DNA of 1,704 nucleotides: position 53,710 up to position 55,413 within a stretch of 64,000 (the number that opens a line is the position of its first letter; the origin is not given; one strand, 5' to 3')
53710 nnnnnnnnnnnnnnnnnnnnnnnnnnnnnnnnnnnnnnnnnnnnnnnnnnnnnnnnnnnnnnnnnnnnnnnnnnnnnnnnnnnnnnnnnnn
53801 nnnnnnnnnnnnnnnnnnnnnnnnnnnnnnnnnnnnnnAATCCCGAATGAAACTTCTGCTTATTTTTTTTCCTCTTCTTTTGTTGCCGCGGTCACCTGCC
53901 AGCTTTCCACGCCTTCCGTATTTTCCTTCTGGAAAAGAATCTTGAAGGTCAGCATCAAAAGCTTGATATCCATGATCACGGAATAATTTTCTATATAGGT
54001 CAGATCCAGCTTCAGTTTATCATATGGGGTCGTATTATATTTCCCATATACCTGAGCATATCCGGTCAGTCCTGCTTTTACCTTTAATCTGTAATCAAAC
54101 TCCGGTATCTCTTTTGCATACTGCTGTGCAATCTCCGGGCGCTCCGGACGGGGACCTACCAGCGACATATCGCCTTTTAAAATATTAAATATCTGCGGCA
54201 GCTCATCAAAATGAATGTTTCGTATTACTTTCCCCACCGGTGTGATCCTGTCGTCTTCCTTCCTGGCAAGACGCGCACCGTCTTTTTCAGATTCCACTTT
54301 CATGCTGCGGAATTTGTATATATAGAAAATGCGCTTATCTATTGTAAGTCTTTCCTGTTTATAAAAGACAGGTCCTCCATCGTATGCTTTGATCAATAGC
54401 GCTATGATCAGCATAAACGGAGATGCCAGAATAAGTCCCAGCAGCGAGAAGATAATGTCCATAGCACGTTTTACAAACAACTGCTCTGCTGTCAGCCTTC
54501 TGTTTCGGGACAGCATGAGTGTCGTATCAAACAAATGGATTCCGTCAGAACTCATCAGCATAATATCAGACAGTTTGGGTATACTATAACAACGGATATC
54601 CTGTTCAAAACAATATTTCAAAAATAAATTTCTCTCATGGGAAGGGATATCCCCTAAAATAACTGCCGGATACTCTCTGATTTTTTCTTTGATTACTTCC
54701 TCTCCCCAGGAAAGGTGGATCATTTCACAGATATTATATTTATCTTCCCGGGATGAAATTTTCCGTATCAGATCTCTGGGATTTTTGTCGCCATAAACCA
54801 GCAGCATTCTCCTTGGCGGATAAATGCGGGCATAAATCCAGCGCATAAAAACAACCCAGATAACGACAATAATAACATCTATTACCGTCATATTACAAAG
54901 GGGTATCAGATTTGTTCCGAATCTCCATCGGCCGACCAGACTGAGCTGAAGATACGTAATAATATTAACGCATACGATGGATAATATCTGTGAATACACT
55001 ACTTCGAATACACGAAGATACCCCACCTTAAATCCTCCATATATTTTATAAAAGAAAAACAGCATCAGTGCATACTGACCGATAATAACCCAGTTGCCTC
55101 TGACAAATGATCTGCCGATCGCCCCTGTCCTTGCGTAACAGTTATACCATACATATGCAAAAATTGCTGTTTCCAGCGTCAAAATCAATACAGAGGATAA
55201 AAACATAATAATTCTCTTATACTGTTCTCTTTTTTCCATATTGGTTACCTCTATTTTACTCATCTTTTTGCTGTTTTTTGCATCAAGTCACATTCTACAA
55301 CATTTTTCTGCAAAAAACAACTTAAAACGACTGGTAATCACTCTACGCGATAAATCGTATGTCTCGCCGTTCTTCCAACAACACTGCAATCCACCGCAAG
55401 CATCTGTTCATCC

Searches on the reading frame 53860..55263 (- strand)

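Call 82: search_protein_families(library=pfam, proteins=[window:53860-55263:-], max_evalue=0.00001)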
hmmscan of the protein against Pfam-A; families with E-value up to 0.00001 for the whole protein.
window:53860-55263:- (467 aa): 1 family
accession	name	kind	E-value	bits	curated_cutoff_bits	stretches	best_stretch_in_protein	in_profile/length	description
PF02397.22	Bac_transf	-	5e-67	225.3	27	1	265-444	1-178/179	Bacterial sugar transferase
